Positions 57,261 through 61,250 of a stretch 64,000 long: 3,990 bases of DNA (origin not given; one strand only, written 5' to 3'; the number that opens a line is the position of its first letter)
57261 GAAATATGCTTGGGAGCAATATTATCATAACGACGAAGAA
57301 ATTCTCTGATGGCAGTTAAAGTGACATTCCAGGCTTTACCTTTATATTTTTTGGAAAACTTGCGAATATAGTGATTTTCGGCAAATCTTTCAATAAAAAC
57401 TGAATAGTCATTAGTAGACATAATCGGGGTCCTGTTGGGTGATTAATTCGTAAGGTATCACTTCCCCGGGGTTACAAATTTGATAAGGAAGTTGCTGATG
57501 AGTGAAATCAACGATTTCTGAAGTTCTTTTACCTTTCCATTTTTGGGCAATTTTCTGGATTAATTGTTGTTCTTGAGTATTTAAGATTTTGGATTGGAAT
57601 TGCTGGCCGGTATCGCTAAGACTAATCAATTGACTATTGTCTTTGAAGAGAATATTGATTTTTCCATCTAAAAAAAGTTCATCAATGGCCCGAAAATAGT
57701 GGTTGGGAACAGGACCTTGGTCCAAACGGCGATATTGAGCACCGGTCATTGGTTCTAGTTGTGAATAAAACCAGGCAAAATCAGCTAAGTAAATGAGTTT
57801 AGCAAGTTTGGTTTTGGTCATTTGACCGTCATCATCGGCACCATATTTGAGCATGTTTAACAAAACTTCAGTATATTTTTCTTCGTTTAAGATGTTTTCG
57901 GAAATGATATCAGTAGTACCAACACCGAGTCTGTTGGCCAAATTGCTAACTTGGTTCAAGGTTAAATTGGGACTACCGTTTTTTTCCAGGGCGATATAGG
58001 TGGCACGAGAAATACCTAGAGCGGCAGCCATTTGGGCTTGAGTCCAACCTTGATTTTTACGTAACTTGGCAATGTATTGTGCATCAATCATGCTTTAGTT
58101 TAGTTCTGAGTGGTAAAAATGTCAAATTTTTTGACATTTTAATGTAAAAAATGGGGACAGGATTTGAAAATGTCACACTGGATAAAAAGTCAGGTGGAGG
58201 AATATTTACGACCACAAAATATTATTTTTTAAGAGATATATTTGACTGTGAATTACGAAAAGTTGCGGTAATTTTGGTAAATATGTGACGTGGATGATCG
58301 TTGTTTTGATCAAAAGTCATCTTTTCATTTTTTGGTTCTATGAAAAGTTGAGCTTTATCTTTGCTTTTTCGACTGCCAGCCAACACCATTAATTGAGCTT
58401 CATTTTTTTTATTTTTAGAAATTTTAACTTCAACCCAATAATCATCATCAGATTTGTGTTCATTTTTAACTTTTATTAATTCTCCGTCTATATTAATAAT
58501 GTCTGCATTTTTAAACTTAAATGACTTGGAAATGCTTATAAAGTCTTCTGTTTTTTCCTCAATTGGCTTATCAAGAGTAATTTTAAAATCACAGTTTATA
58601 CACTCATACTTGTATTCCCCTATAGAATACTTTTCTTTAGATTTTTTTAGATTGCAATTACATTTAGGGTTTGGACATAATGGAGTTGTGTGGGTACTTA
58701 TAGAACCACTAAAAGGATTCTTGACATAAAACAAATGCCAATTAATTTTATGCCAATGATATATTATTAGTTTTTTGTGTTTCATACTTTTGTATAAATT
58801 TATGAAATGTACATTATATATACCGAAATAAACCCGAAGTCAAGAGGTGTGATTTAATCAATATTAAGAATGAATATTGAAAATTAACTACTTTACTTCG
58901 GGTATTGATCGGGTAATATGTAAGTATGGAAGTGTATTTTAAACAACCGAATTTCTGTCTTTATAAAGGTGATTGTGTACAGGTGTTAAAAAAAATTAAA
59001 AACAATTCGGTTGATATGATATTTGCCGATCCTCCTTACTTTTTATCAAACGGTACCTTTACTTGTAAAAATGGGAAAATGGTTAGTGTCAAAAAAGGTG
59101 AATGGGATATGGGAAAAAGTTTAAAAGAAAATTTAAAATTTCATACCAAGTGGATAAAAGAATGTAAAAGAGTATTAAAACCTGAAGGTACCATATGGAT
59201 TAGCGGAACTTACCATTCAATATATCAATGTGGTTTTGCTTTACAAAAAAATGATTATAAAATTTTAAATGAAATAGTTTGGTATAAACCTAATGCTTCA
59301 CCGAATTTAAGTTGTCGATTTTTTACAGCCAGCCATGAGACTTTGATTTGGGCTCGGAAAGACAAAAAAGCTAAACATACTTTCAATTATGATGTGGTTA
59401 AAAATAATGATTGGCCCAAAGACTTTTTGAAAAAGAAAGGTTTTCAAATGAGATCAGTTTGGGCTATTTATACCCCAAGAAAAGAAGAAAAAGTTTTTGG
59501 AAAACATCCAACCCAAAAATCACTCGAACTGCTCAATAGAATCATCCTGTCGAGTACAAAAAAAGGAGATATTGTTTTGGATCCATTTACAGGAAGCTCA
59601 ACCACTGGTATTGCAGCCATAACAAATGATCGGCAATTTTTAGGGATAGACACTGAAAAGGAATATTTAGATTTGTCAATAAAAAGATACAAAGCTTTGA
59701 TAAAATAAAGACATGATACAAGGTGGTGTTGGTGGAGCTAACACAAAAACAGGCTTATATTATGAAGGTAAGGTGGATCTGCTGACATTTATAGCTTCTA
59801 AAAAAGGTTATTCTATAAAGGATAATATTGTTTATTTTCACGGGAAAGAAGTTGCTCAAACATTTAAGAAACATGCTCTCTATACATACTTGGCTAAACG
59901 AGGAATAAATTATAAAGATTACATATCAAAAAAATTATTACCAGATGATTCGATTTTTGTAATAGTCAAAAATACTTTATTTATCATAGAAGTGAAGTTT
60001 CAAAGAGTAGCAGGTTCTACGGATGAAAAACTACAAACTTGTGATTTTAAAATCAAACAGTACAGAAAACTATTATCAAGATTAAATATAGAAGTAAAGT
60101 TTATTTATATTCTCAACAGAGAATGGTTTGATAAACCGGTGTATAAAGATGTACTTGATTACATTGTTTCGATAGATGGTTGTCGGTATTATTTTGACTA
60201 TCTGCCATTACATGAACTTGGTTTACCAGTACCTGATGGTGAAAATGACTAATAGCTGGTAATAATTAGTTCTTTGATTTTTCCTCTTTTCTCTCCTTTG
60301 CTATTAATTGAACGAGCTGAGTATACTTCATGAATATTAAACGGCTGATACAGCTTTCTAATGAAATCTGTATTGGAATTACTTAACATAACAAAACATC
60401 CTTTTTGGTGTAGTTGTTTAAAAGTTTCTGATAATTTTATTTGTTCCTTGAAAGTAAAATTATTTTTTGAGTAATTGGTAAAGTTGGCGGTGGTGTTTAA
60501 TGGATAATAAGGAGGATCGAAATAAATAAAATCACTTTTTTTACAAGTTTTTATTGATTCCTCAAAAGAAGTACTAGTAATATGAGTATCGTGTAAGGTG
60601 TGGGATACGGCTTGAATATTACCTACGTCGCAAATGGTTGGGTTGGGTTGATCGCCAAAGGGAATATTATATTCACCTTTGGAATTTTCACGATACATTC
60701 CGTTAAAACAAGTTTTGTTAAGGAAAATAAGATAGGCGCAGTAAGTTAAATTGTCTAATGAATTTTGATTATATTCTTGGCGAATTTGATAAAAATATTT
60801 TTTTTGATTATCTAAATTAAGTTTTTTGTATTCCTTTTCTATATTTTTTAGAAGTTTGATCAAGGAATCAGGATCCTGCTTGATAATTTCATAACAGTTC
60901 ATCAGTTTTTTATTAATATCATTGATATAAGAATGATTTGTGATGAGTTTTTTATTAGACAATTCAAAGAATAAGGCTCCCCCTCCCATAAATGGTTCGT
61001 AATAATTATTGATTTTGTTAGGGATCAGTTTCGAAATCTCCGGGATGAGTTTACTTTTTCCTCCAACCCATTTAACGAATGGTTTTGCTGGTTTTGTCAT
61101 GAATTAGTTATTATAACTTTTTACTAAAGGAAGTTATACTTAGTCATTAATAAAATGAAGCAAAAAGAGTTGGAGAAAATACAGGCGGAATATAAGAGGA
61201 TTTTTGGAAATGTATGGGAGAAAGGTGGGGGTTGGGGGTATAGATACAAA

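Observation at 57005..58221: HTH-Panacea antitoxin-like gene translationally coupled to an uncharacterised 138-aa toxin candidate, with triple half-site operator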

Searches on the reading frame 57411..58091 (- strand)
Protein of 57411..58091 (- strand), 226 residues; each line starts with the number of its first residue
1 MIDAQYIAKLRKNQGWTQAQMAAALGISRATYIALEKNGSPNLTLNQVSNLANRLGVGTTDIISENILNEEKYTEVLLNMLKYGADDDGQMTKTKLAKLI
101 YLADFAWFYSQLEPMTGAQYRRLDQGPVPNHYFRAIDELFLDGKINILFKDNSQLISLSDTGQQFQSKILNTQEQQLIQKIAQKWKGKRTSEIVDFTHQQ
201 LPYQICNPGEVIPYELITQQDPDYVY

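Call 3: search_protein_families(library=pfam, proteins=[window:57411-58091:-], max_evalue=1)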
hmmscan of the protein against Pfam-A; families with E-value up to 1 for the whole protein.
window:57411-58091:- (226 aa): 18 families
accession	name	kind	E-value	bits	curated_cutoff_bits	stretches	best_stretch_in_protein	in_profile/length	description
PF13274.11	SocA_Panacea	-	2.7e-12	48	25.7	1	96-203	1-112/113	Antitoxin SocA-like, Panacea domain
PF01381.28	HTH_3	-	3.1e-11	43.6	23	1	7-61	1-54/55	Helix-turn-helix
PF12844.13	HTH_19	-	7.6e-09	35.8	30.2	1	7-63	4-59/64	Helix-turn-helix domain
PF13560.12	HTH_31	-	6.8e-07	29.9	27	1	5-59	4-58/64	Helix-turn-helix domain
PF13744.12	HTH_37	-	6.7e-06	26.3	27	1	4-57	20-73/80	Helix-turn-helix domain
PF22560.2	GMT-wHTH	-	9.5e-05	23.2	27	1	123-151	52-81/82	GMT-like wHTH domain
PF13443.12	HTH_26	-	0.00032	21.3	22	1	8-63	3-58/63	Cro/C1-type HTH DNA-binding domain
PF13384.12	HTH_23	-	0.0012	19.1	24.6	1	7-32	10-34/50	Homeodomain-like domain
PF02954.25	HTH_8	-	0.0067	16.6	22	1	12-31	15-34/42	Bacterial regulatory protein, Fis family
PF20432.4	Xre-like-HTH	-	0.015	16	25.8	1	15-32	23-40/63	Antitoxin Xre-like helix-turn-helix domain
PF04545.22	Sigma70_r4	-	0.03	14.3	24.1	1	9-31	14-36/50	Sigma-70, region 4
PF08279.18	HTH_11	-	0.065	13.6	25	1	7-31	6-31/55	HTH domain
PF13413.12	HTH_25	-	0.094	13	24.6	1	8-38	3-33/62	Helix-turn-helix domain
PF19460.4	DUF5997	-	0.12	13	27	0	5-52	40-85/108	Family of unknown function (DUF5997)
PF13412.12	HTH_24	-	0.12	12.4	21.9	0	10-31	12-33/48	Winged helix-turn-helix DNA-binding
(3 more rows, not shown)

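Call 4: search_protein_families(library=ncbifam, proteins=[window:57411-58091:-], max_evalue=1)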
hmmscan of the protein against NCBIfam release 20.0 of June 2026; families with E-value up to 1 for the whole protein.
window:57411-58091:- (226 aa): 14 families
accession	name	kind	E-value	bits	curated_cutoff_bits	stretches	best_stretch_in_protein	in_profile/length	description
TIGR03070.1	couple_hipB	subfamily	2.1e-09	37.2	71.65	1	4-57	4-56/58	type II toxin-antitoxin system Y4mF family antitoxin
NF041951.1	phage_RstR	subfamily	4.7e-07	30.1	80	1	5-96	5-96/108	RstR family transcriptional repressor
NF047948.1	male_kill_WMK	equivalog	0.00025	20.6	300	1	5-86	8-244/300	WO male-killing family protein Wmk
NF007271.0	PRK09726.1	equivalog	0.00042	20.2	79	1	4-60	14-69/88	type II toxin-antitoxin system antitoxin HipB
NF047745.1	SocA_antitoxin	equivalog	0.0012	18.6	190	1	80-200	10-125/176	type VI toxin-antitoxin system SocA family antitoxin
NF041575.1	antitoxPezA_Strep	equivalog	0.0046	16.9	290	1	5-68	4-66/158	type II toxin-antitoxin system antitoxin PezA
NF006015.0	PRK08154.1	subfamily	0.0049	16.1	204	1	6-87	34-113/314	anaerobic benzoate catabolism transcriptional regulator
NF003162.0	PRK04140.1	equivalog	0.0089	15.1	263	1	2-58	126-181/317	transcriptional regulator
NF003055.0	PRK03975.1-2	equivalog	0.022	14.5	122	1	8-44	18-53/140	putative transcriptional regulator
TIGR02612.1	mob_myst_A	hypoth_equivalog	0.029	14.3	122.6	1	6-48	29-72/150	mobile mystery protein A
TIGR03830.1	CxxCG_CxxCG_HTH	subfamily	0.03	14.1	61.8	1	4-31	67-94/127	type II TA system antitoxin MqsA family protein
TIGR00721.1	tfx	subfamily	0.1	12.5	60.25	1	8-43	15-49/137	Tfx family DNA-binding protein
NF033545.0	transpos_IS630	equivalog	0.1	12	100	1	7-31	4-28/299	IS630 family transposase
NF038139.1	Reg_Aceta_RamB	equivalog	0.1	11.2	700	1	7-60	7-59/465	acetate metabolism transcriptional regulator RamB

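Call 5: search_protein_families(library=padloc, proteins=[window:57411-58091:-], max_evalue=1)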
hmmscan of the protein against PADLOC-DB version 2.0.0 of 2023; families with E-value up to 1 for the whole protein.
window:57411-58091:- (226 aa): 7 families
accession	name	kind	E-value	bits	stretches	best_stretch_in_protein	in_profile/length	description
PDLC04142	capH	-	7.7e-08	31.3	1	2-91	6-91/103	capH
PDLC03665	Control_protein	-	1.1e-05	23.6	1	4-66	10-72/77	control protein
PDLC02926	HTH_VI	-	4.4e-05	21.7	1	5-62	4-60/92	-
PDLC03536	REase_II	-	0.00011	20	1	2-69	10-76/237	Type II restriction enzyme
PDLC04757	PDC-M64B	-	0.00057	17.9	1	10-85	37-106/128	-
PDLC04775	PDC-M69A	-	0.0019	16.7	1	7-83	12-84/113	-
PDLC03949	RmrA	-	0.032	11.1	1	4-58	4-57/363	-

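Call 8: search_protein_families(library=phrogs, proteins=[window:57411-58091:-], max_evalue=1)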
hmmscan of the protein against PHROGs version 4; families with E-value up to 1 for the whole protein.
window:57411-58091:- (226 aa): 29 families (the best 25 are shown)
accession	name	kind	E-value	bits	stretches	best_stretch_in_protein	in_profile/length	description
phrog_1281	-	unknown function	7.7e-12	46.3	1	70-204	7-127/195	-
phrog_8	-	transcription regulation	6.7e-10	39.9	1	7-110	81-217/346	transcriptional regulator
phrog_3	-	transcription regulation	2.3e-09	38.6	1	1-90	87-168/430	transcriptional repressor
phrog_5823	-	transcription regulation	1.2e-07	32.2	1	7-72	11-76/404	transcriptional regulator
phrog_1373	-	transcription regulation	8.5e-06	26.9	1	5-58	66-118/166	transcriptional regulator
phrog_2339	-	DNA, RNA and nucleotide metabolism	1.4e-05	26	1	7-57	30-80/98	HTH DNA binding protein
phrog_6962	-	unknown function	3.5e-05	25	1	10-42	9-41/73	-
phrog_7241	-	transcription regulation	9.9e-05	23.4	1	5-61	64-119/122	transcriptional regulator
phrog_2328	-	transcription regulation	0.0002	22.2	1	7-61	20-73/128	transcriptional repressor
phrog_2104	-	unknown function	0.00027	22.1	1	3-38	40-75/103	-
phrog_2439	-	transcription regulation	0.0007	19.6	1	6-59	11-63/367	transcriptional regulator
phrog_10390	-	unknown function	0.0017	19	1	79-217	153-287/299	-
phrog_14939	-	unknown function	0.0034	17.6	1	85-213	16-144/313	-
phrog_4836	-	transcription regulation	0.0043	17.6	1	5-78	78-151/194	CII-like regulator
phrog_3855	-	DNA, RNA and nucleotide metabolism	0.0058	18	1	5-31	70-95/115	HTH DNA binding protein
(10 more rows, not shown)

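Call 76: search_solved_structures(query=window:57411-58091:-, max_evalue=1)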
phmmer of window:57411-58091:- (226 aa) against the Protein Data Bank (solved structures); distinct sequences matched with E-value up to 1: 17.
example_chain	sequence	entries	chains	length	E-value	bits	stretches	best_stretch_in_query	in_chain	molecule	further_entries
4z5h_A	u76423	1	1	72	0.0035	20.6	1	9-52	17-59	Antitoxin HipB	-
3vk0_A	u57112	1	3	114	0.0063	19.8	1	9-62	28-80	Transcriptional regulator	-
2wiu_B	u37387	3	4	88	0.0074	19.5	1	9-60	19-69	HTH-TYPE TRANSCRIPTIONAL REGULATOR HIPB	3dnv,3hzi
5k98_B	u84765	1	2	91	0.0079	19.4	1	9-60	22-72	Antitoxin HipB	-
4yg4_A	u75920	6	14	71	0.0089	19.3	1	9-52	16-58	Antitoxin HipB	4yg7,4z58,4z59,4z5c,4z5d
4yg1_A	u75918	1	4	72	0.0099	19.1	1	9-51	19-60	Antitoxin HipB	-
3kxa_A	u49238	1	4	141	0.015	18.5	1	7-62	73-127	Putative uncharacterized protein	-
7t5u_A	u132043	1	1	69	0.02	18.1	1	7-62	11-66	Helix-turn-helix domain-containing protein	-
2p5t_A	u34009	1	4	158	0.048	16.9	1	6-76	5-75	Putative transcriptional regulator PezA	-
9u9g_A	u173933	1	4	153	0.24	14.6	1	8-56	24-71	XRE family transcriptional regulator, HipB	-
8tac_A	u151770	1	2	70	0.33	14.1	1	7-58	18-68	DBP48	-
4i6t_A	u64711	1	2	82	0.47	13.6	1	7-64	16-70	Regulatory protein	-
8bny_A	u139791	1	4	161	0.54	13.4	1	4-63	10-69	Immunity repressor protein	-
4f8d_A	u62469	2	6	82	0.58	13.3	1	7-64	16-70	Regulatory protein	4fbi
9k3w_A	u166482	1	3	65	0.82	12.8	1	7-64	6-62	Transcriptional regulator, PbsX family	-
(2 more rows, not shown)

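Call 82: predict_structure(protein=window:57411-58091:-)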
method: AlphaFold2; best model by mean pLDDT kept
length: 226 residues; sequences in the alignment: 1
mean_pLDDT: 41.2   pTM: 0.31
mean pLDDT of the five models: 41.2, 40.4, 39.6, 37.3, 35.3
residues with pLDDT >= 90: 0; 70-90: 32; 50-70: 22; < 50: 172
segments of 3 or more residues with pLDDT < 50: 58-226
pLDDT, mean of each block of 10 residues (from residue 1): 63 80 83 72 61 58 39 37 35 39 37 28 25 26 28 28 27 39 33 24 26 27 28
secondary structure, 60 per line:
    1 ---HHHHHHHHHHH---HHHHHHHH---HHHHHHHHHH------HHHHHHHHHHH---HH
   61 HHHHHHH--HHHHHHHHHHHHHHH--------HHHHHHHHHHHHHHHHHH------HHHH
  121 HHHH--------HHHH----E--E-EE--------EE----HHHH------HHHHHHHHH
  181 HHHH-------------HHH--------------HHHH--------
elements in order: H4-14 H18-25 H29-38 H45-55 H59-67 H70-84 H93-110 H117-124 H133-136 H162-165 H172-184 H215-218

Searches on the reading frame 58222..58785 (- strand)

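Call 3: search_protein_families(library=pfam, proteins=[window:58222-58785:-], max_evalue=1)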
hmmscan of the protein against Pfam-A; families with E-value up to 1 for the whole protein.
window:58222-58785:- (187 aa): 1 family
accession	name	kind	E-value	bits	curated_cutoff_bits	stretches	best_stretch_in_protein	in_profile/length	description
PF07696.17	7TMR-DISMED2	-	0.11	12.9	22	1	110-161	38-88/136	7TMR-DISM extracellular 2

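Call 4: search_protein_families(library=ncbifam, proteins=[window:58222-58785:-], max_evalue=1)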
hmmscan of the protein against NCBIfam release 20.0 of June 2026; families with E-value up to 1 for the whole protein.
window:58222-58785:- (187 aa): 1 family
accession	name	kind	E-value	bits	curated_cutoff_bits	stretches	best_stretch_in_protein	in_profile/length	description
TIGR01988.1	Ubi-OHases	subfamily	0.1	11.4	224.65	1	109-154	138-178/387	ubiquinone biosynthesis hydroxylase, UbiH/UbiF/VisC/COQ6 family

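Call 5: search_protein_families(library=padloc, proteins=[window:58222-58785:-], max_evalue=1)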
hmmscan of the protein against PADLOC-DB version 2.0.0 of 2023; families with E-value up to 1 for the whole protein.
window:58222-58785:- (187 aa): 0 families

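Call 8: search_protein_families(library=phrogs, proteins=[window:58222-58785:-], max_evalue=1)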
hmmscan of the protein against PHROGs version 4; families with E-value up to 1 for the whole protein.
window:58222-58785:- (187 aa): 1 family
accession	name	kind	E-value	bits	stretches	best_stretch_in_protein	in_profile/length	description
phrog_24389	-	unknown function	0.053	14.4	1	101-155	6-61/64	-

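Call 75: search_protein_families(library=padloc, proteins=[window:58222-58785:-], max_evalue=0.01)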
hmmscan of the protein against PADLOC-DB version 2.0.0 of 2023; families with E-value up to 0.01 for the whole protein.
window:58222-58785:- (187 aa): 0 families

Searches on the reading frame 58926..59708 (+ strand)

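Call 39: search_protein_families(library=pfam, proteins=[window:58926-59708:+], max_evalue=0.001)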
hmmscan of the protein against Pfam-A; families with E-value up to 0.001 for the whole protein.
window:58926-59708:+ (260 aa): 3 families
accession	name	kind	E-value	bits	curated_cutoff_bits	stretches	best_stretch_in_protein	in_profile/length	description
PF01555.25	N6_N4_Mtase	-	7.3e-60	203.1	26.7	1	29-252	1-220/221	DNA methylase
PF03602.21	Cons_hypoth95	-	0.00019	21.6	24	0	17-40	101-125/182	Conserved hypothetical protein 95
PF13847.12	Methyltransf_31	-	0.0004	20.5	27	0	212-254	2-47/145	Methyltransferase domain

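Call 75: search_protein_families(library=padloc, proteins=[window:58926-59708:+], max_evalue=0.01)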
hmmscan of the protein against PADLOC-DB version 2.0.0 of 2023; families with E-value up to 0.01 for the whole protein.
window:58926-59708:+ (260 aa): 77 families (the best 25 are shown)
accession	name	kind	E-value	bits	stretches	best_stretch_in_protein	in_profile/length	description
PDLC03371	MTase_II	-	1.2e-100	334.3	1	4-257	5-254/260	Type II methyltransferase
PDLC03216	MTase_II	-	6.5e-78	260.3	1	11-257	13-257/364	Type II methyltransferase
PDLC03738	oMTase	-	6.4e-72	240.3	1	13-257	24-267/376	orphan methyltransferase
PDLC03302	MTase_II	-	2.1e-60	203.2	1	12-254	7-259/626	Type II methyltransferase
PDLC03299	MTase_II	-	9.6e-46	154.6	1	5-256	10-258/296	Type II methyltransferase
PDLC03387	MTase_II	-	2.8e-39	133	2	102-257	131-277/289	Type II methyltransferase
PDLC03279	MTase_II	-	3.7e-31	106.1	1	12-255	359-584/587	Type II methyltransferase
PDLC03339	MTase_II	-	5.2e-31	105.8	2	146-260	165-276/399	Type II methyltransferase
PDLC03320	MTase_II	-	2.5e-30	103.6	1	8-259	31-278/289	Type II methyltransferase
PDLC03353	MTase_II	-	4.7e-30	103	1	1-255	1-250/260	Type II methyltransferase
PDLC03265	MTase_II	-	8.6e-29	99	2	177-259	253-332/333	Type II methyltransferase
PDLC03230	MTase_II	-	4.1e-27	93.4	1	6-252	32-279/360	Type II methyltransferase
PDLC03238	MTase_II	-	2.9e-26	90.5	1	3-242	117-352/428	Type II methyltransferase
PDLC03300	MTase_II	-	8.4e-23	78.9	1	12-256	14-277/302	Type II methyltransferase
PDLC03252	MTase_II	-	1.5e-22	78.4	2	103-255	211-353/365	Type II methyltransferase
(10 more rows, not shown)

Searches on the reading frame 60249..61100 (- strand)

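Call 39: search_protein_families(library=pfam, proteins=[window:60249-61100:-], max_evalue=0.001)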
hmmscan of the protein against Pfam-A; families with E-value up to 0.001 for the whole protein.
window:60249-61100:- (283 aa): 1 family
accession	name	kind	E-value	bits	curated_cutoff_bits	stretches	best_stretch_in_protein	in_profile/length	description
PF02086.21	MethyltransfD12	-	2.4e-63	214.6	22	1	11-265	1-253/253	D12 class N6 adenine-specific DNA methyltransferase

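Call 75: search_protein_families(library=padloc, proteins=[window:60249-61100:-], max_evalue=0.01)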
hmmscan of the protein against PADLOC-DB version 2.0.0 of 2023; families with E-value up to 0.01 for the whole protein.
window:60249-61100:- (283 aa): 20 families
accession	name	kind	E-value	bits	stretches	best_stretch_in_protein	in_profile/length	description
PDLC03294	MTase_II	-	6.5e-98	325.7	1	4-283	3-271/272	Type II methyltransferase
PDLC03735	oMTase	-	3.9e-92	306.7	1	4-283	6-282/284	orphan methyltransferase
PDLC03729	oMTase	-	4.6e-64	214.6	1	4-279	3-265/275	orphan methyltransferase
PDLC03266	MTase_II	-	1.8e-61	206.1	1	5-281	14-282/285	Type II methyltransferase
PDLC03261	MTase_II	-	7.6e-58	194.3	1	4-272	23-277/643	Type II methyltransferase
PDLC03247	MTase_II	-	2.2e-36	123.5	1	9-283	6-265/282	Type II methyltransferase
PDLC03264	MTase_II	-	6.3e-30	102.5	1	3-282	9-282/306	Type II methyltransferase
PDLC03383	MTase_II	-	1.7e-27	94.7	1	7-283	20-313/318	Type II methyltransferase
PDLC03302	MTase_II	-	2.9e-24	83.8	1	8-200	362-544/626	Type II methyltransferase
PDLC03287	MTase_II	-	5.6e-22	76.3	1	9-283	367-641/646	Type II methyltransferase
PDLC03717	oMTase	-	1.2e-21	75.4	1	9-281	6-264/285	orphan methyltransferase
PDLC04018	PD-Lambda-5_B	-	1.3e-19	68.6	1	10-280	9-268/291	-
PDLC03344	MTase_II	-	4.4e-19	66.8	1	6-158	4-147/154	Type II methyltransferase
PDLC03349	MTase_II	-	4.2e-18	63.5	2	100-230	171-302/374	Type II methyltransferase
PDLC03253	MTase_II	-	1.2e-15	55.9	1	5-282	3-252/253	Type II methyltransferase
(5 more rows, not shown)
